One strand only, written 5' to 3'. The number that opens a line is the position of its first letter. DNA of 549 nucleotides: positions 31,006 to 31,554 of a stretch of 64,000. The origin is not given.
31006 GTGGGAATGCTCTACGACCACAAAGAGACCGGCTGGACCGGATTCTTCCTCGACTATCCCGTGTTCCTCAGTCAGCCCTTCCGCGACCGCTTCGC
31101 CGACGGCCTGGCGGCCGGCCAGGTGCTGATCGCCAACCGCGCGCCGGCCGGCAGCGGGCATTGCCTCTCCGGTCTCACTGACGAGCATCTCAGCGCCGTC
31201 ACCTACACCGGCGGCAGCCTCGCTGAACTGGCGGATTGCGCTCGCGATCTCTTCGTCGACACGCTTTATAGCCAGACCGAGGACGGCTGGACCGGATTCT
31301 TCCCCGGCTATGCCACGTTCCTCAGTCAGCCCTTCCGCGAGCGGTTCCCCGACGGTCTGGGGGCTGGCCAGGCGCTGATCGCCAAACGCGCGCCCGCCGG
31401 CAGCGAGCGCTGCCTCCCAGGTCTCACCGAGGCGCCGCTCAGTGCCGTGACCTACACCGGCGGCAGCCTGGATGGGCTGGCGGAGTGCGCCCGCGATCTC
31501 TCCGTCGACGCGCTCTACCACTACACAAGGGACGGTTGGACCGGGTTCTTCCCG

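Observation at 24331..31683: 2450-aa exported multi-repeat protein with a T/S/K-rich 18-bp tandem-repeat linker, G10 hinge and a triple Cys-containing C-terminal repeat of unknown family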

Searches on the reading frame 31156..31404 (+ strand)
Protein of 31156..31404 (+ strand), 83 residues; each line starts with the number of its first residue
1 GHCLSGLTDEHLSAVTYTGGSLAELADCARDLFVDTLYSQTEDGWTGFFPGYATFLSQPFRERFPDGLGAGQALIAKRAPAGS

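Call 26: search_solved_structures(query=A1, max_evalue=10)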
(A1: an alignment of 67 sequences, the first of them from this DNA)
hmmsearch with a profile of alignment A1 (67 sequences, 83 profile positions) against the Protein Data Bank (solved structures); distinct sequences matched with E-value up to 10: 2.
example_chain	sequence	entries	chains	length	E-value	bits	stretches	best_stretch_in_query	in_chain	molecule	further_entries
9hig_F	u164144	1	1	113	1.2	12.5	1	5-79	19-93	Small ribosomal subunit protein bS6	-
1sum_B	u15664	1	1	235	1.3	12.3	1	25-59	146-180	Phosphate transport system protein phoU homolog 2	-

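Call 27: search_protein_families(library=pfam, alignment_id=A1, max_evalue=1)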
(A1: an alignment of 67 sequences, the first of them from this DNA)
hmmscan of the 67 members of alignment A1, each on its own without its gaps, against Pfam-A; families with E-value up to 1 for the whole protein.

A. member 1, seq(83 aa): 0 families

B. families by the number of members that match (of 67 scanned): 6 families
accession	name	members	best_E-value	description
PF18317.6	SDH_C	2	0.008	Shikimate 5'-dehydrogenase C-terminal domain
PF00875.24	DNA_photolyase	2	0.06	DNA photolyase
PF13838.12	Clathrin_H_link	1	0.11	Clathrin-H-link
PF24299.1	DUF7483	1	0.15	Domain of unknown function (DUF7483)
PF12027.13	DUF3514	1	0.16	Protein of unknown function (DUF3514)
PF15276.11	PP1_bind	1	0.22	Protein phosphatase 1 binding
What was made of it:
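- On SLH / other described cell-wall-binding repeats, T9SS or PEP-CTERM-type sorting domains: None of the 67 Cys-domain sequences matches any Pfam family with a meaningful E-value (best 0.008, SDH_C, in 2 of 67; call 27).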

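Call 33: predict_structure(alignment_id=A1)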
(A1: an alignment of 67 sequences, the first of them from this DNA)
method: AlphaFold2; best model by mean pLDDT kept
length: 83 residues; sequences in the alignment: 67
mean_pLDDT: 93.3   pTM: 0.83
mean pLDDT of the five models: 93.3, 92.9, 92.7, 92.4, 92.2
residues with pLDDT >= 90: 75; 70-90: 4; 50-70: 3; < 50: 1
segments of 3 or more residues with pLDDT < 50: none
pLDDT, mean of each block of 10 residues (from residue 1): 89 97 96 96 94 95 97 93 56
secondary structure, 60 per line:
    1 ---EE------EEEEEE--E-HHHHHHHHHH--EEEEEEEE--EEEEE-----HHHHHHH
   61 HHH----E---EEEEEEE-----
elements in order: E12-17 H22-31 E34-41 E44-48 H54-63 E72-78
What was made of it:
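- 30907..31653 (+): Three tandem 83-aa Cys domains (aa 2193-2275, 2276-2358, 2359-2441). This is an orphan alpha/beta domain with two conserved Cys per unit. Model pLDDT 93.3, topology beta-alpha-beta-beta-alpha-beta (call 33).
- On Cys domain family (undescribed; defined here by alignment A1): Model in call 33.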

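Call 37: fold_search(model_id=the predicted structure, library=pdb)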
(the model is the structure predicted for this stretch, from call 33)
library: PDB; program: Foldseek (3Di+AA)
matches with E <= 10: 174; with E <= 0.001: 0
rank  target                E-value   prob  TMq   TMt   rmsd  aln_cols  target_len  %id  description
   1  7ze0_MODEL_1_A        6.9e-01  0.25  0.37  0.37   6.5        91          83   12  Solution structure of the PulM C-terminal domain from Klebsiella oxytoca (released 2023-01-18)
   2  8a9x_D                7.8e-01  0.20  0.36  0.37   6.6        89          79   12  Crystal structure of PulM C-ter domain (released 2023-01-25)
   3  3q8p_B                8.8e-01  0.14  0.36  0.11   8.9       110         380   11  Human DNA polymerase iota incorporating dCTP opposite 8-oxo-guanine (released 2011-02-23)
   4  6fd0_B                1.1e+00  0.06  0.24  0.18  12.5        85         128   12  Human KIBRA C2 domain mutant M734I S735A (released 2018-05-16)
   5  3c8j_A                1.3e+00  0.10  0.32  0.24   9.4       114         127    6  The crystal structure of natural killer cell receptor Ly49C (released 2008-04-15)
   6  6fb4_A                1.4e+00  0.05  0.24  0.18  12.2        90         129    9  human KIBRA C2 domain mutant C771A (released 2018-05-16)
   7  6fjd_B                1.4e+00  0.05  0.22  0.17  12.4        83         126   10  Human KIBRA C2 domain mutant C771A in complex with phosphatidylinositol 4,5-bisphosphate (released 2018-05-16)
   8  5j6g_G                1.5e+00  0.10  0.34  0.26   9.6       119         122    7  Recognition of the MHC class Ib molecule H2-Q10 by the natural killer cell receptor Ly49C (released 2016-07-13)
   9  8ab1_B                1.6e+00  0.13  0.35  0.37   6.6        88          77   12  Crystal structure of the PulL-PulM C-terminal domain heterocomplex (released 2023-01-11)
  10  3c8j_B                1.6e+00  0.08  0.31  0.23   9.5       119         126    6  The crystal structure of natural killer cell receptor Ly49C (released 2008-04-15)
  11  8a9x_G                1.8e+00  0.13  0.36  0.38   6.6        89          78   12  Crystal structure of PulM C-ter domain (released 2023-01-25)
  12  9dcz_D                1.9e+00  0.11  0.29  0.22   5.1        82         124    8  Designed allosteric facilitated dissociation switch AS1 in complex state TH with methylated lysines, crystal #1 (released 2025-08-20)
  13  2p8t                  2.1e+00  0.09  0.33  0.19   8.0        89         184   16  Hypothetical protein PH0730 from Pyrococcus horikoshii OT3 (released 2007-04-24)
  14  6fjc_A                2.2e+00  0.04  0.24  0.18  12.0        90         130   10  Human KIBRA C2 domain mutant C771A in complex with phosphatidylinositol 3,4,5-trisphosphate (released 2018-05-16)
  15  6uwa                  2.2e+00  0.04  0.23  0.12  12.5        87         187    6  Mouse PKC C1B and C2 domains (released 2020-12-09)
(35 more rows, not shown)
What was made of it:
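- Tried and rejected: Foldseek of the Cys-domain model: best hit against PDB is E = 0.69, TM 0.37 (PulM C-terminal domain; call 37).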

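Call 39: search_protein_representatives(alignment_id=A1)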
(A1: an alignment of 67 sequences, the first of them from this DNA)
Query: 67 sequences, 83 profile positions. Proteins with E-value up to 0.001 (for the whole library): 696; up to 1e-10: 339; up to 1e-30: 145. The best 150 are listed.
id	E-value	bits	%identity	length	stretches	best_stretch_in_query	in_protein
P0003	7.2e-88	304.8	-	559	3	2-81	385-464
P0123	9.0e-78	272.4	-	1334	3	2-80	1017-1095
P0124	1.2e-68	243.2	-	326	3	2-80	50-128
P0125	2.2e-68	242.4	-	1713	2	1-81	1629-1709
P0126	2.6e-68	242.1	-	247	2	1-82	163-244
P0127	2.7e-68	242.1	-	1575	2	1-82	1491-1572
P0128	2.6e-67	238.9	-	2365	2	2-82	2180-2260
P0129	4.4e-67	238.2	-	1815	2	1-82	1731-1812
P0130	4.6e-67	238.1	-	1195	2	1-81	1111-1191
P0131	8.8e-67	237.2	-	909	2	1-82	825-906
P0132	1.0e-66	237.0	-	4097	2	1-82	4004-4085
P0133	1.5e-66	236.5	-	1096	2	1-82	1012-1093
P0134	3.0e-66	235.5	-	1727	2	1-82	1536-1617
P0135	3.7e-66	235.2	-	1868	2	1-82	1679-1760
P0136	8.7e-66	234.0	-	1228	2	1-81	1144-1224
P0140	3.1e-65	232.3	-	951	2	2-82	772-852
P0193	1.5e-59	214.0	-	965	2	2-80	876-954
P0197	4.0e-59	212.7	-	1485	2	2-82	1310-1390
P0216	1.9e-54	197.7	-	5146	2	2-82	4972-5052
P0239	4.0e-40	151.8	-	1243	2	3-77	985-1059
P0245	8.4e-38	144.3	-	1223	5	9-73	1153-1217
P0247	4.0e-37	142.2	-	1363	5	9-73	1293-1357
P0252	4.4e-35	135.6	-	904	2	2-81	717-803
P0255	1.6e-34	133.8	-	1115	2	2-81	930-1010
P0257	3.2e-34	132.8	-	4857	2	2-81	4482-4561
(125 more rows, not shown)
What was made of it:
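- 30907..31653 (+): 696 representative proteins carry it (call 39).
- Tried and rejected: The exhaustive profile search gave the real family size (call 39).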

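Call 58: fold_search(model_id=the predicted structure, library=viral)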
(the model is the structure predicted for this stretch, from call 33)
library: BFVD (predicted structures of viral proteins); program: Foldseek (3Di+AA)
matches with E <= 10: 268; with E <= 0.001: 0
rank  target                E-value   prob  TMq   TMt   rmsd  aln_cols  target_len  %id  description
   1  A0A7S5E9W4            8.2e-02  0.91  0.47  0.34   4.7        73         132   15  Uncharacterized protein [Pseudomonas phage Iggy]
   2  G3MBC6                2.8e-01  0.25  0.38  0.25   9.2       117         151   13  Gp56 [Bacillus phage G]
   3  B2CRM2                6.5e-01  0.06  0.19  0.13  14.6       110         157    9  Uncharacterized protein [Betalipothrixvirus uzonense]
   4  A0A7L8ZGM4            7.7e-01  0.20  0.39  0.35   6.0       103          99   14  (no name in the UniProt tables at hand)
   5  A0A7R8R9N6            9.3e-01  0.44  0.41  0.30   4.7        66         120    9  Uncharacterized protein [Klebsiella phage vB_KvM-Eowyn]
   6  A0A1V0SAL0            9.9e-01  0.14  0.35  0.35   6.6        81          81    7  Glutamine amidotransferase type-2 domain-containing protein [Catovirus CTV1]
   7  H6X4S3                9.9e-01  0.06  0.21  0.23  10.6        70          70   10  Uncharacterized protein [Klebsiella phage vB_KleM_RaK2]
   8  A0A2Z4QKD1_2          1.1e+00  0.21  0.44  0.05   5.8        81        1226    7  Polyprotein (Fragment) [Sclerotinia sclerotiorum endornavirus 4]
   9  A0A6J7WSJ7            1.2e+00  0.16  0.36  0.16   5.7        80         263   12  Uncharacterized protein [uncultured Caudovirales phage]
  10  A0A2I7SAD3            1.2e+00  0.09  0.25  0.30  10.7        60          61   20  (no name in the UniProt tables at hand)
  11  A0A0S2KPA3            1.3e+00  0.06  0.27  0.04  10.2       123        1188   13  133 kDa protein [Pleosporales megabirnavirus 1]
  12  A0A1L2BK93            1.4e+00  0.10  0.26  0.14   9.8        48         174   19  (no name in the UniProt tables at hand)
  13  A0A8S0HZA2            1.4e+00  0.10  0.31  0.12   9.5        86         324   12  (no name in the UniProt tables at hand)
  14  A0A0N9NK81            1.6e+00  0.13  0.38  0.19   6.1        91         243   13  (no name in the UniProt tables at hand)
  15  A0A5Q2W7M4            1.6e+00  0.08  0.30  0.26   7.1        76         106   13  (no name in the UniProt tables at hand)
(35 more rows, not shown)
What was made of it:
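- Tried and rejected: Best against BFVD is E = 0.08 (call 58).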

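Call 61: search_protein_families(library=pfam, proteins=[P0140, P0193, P0197, P0239, P0245, P0247, P0252, P0255], max_evalue=0.0001)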
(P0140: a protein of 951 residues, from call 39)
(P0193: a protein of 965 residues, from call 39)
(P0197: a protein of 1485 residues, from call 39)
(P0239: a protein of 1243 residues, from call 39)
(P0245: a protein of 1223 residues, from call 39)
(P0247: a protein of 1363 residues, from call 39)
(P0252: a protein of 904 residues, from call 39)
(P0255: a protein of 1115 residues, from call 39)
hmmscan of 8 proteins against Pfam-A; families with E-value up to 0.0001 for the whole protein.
P0140 (951 aa): 7 families
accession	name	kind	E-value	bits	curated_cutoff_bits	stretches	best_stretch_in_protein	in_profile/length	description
PF12799.13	LRR_4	-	7.7e-38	128.1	27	6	295-338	1-43/44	Leucine Rich repeats (2 copies)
PF00560.39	LRR_1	-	2.6e-32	104.3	20.6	0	158-175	1-18/23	Leucine Rich Repeat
PF13855.12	LRR_8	-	4.8e-30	103.6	27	2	135-192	2-61/61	Leucine rich repeat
PF23598.1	LRR_14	-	8.4e-12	44.9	40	1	104-255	15-170/353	Leucine-rich repeat region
PF12733.13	Cadherin-like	-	6e-11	43.1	24.2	1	434-525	1-88/89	Cadherin-like beta sandwich domain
PF00028.23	Cadherin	-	1.6e-10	41.7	28.8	0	656-742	3-84/93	Cadherin domain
PF24141.1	LRR_ComC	-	1.8e-10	41.4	27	0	273-359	192-274/288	EGF-like domain-containing protein ComC LRR domain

P0193 (965 aa): 9 families
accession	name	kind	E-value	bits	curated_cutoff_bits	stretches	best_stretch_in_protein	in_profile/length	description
PF00560.39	LRR_1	-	1.5e-42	134.8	20.6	0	111-133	1-23/23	Leucine Rich Repeat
PF12799.13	LRR_4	-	1.2e-34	118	27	3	111-147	2-37/44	Leucine Rich repeats (2 copies)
PF13855.12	LRR_8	-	6.8e-31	106.3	27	4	106-146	21-61/61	Leucine rich repeat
PF23598.1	LRR_14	-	1.4e-25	90.3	40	3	106-213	43-146/353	Leucine-rich repeat region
PF13516.12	LRR_6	-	3.1e-07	30.4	23.4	0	135-149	4-18/24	Leucine Rich repeat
PF25019.1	LRR_R13L1-DRL21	-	3.4e-07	30.6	27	0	103-142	85-125/127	R13L1/DRL21 LRRs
PF24758.1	LRR_At5g56370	-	1.5e-06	28.5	27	0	169-216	24-71/227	FBD-associated F-box protein At5g56370, LRR repeats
PF00041.27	fn3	-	2.1e-06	28.3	25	1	670-767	2-83/84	Fibronectin type III domain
PF25013.1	LRR_Zer-1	-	5.9e-05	23.7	27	0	60-121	6-65/137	Zer-1-like, Leucine-rich repeats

P0197 (1485 aa): 6 families
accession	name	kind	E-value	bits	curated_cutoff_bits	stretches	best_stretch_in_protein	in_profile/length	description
PF00082.27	Peptidase_S8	-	7.2e-39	134.3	21.8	1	668-924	1-278/288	Subtilase family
PF00041.27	fn3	-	4e-22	78.7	25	2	1112-1197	11-82/84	Fibronectin type III domain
PF01483.27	P_proprotein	-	6.2e-16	58.7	21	1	1012-1095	2-86/86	Proprotein convertase P-domain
PF04151.21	PPC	-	1.6e-09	38.9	25.9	0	290-354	4-69/70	Bacterial pre-peptidase C-terminal domain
PF25059.1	FN3_DSCAM-DSCAML_C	-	2.1e-06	28.4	39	0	1127-1189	15-70/89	DSCAM/DSCAML C-terminal Fn3-like domain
PF16656.11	Pur_ac_phosph_N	-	2.7e-05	25.1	30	0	1215-1297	12-87/93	Purple acid Phosphatase, N-terminal domain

P0239 (1243 aa): 1 family
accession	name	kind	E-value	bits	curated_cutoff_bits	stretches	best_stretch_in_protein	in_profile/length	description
PF03160.20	Calx-beta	-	1.6e-26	93.1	27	3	6-113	4-117/119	Calx-beta domain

P0245 (1223 aa): 0 families

P0247 (1363 aa): 7 families
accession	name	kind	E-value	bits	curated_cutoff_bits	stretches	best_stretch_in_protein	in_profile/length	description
PF13964.12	Kelch_6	-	1.6e-20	72.7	25.3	0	96-133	9-50/50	Kelch motif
PF13418.12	Kelch_4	-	1.4e-18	67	21.6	0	132-178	1-47/49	Galactose oxidase, central domain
PF13415.12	Kelch_3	-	3.1e-14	53.1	22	0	99-140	2-47/48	Galactose oxidase, central domain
PF01344.31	Kelch_1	-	2.6e-11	43.3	20.1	0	143-178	11-45/46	Kelch motif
PF07646.21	Kelch_2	-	1e-07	32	21.3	0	91-126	4-44/48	Kelch motif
PF24981.1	Beta-prop_ATRN-LZTR1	-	1.8e-07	31.1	50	0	176-257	142-223/289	Attractin/LZTR1 beta-propeller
PF24681.1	Kelch_KLHDC2_KLHL20_DRC7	-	2.5e-05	24.1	50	0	100-257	10-176/221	KLHDC2/KLHL20/DRC7 Kelch-repeats domain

P0252 (904 aa): 2 families
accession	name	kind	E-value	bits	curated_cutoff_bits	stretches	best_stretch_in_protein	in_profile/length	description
PF13540.12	RCC1_2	-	3.4e-52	173.4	22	3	62-89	3-30/30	Regulator of chromosome condensation (RCC1) repeat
PF25390.1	WD40_RLD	-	9e-40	137.5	150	3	54-275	87-323/363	RCC1-like domain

P0255 (1115 aa): 4 families
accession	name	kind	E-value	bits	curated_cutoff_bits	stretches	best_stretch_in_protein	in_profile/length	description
PF00041.27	fn3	-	3.6e-85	280.7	25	8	842-923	14-79/84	Fibronectin type III domain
PF25059.1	FN3_DSCAM-DSCAML_C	-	1.9e-26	92.6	39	0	48-98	22-71/89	DSCAM/DSCAML C-terminal Fn3-like domain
PF16656.11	Pur_ac_phosph_N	-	9.2e-20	71.4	30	0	28-106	12-91/93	Purple acid Phosphatase, N-terminal domain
PF25788.1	Ig_Rha78A_N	-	5.7e-14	52.7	27.4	0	29-105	18-98/105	Rha78A-like, N-terminal immunoglobulin domain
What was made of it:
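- The Cys domain alone also terminates proteins whose N-terminal parts are LRR, a subtilase S8 with P-domain, Kelch, RCC1 or Fn3 arrays (call 61).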

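Call 73: list_cluster_members(proteins=[P0123, P0128, P0132, P0140, P0197, P0216, P0245, P0247, P0252, P0257])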
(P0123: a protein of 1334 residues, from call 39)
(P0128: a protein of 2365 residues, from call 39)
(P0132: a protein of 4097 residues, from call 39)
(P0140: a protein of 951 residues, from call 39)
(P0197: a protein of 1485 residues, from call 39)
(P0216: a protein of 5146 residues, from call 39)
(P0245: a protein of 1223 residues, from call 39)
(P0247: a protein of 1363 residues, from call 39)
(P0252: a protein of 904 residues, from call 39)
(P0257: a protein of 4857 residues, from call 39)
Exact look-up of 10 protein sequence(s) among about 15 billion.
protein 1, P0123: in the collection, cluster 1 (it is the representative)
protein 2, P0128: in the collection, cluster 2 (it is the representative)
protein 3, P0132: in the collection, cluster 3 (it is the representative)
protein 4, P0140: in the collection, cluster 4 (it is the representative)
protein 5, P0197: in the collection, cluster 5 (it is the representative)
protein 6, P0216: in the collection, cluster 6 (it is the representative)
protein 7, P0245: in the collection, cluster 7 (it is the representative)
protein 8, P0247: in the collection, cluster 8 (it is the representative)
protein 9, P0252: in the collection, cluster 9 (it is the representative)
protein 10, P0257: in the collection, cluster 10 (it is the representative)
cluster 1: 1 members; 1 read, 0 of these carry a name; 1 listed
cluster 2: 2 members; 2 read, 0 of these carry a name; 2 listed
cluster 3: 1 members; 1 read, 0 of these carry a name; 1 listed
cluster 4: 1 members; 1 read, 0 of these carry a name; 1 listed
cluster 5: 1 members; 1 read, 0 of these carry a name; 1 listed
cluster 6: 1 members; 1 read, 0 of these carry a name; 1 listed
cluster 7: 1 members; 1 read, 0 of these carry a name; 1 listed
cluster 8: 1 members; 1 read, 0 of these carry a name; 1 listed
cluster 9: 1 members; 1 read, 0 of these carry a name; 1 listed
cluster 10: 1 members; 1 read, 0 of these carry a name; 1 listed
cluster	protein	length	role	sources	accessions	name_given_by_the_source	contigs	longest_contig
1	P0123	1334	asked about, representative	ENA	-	-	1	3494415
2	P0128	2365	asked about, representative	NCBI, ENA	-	-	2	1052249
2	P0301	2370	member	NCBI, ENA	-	-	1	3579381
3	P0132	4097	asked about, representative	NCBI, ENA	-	-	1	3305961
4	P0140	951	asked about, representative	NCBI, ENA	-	-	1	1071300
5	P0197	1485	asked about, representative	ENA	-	-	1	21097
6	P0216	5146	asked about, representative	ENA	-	-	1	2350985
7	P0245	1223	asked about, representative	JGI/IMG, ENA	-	-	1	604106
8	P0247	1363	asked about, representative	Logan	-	-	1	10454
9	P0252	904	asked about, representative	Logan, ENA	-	-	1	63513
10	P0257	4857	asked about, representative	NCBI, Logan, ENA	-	-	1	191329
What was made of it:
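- Tried and rejected: Taxon or name look-up for representatives: no names returned (call 73).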
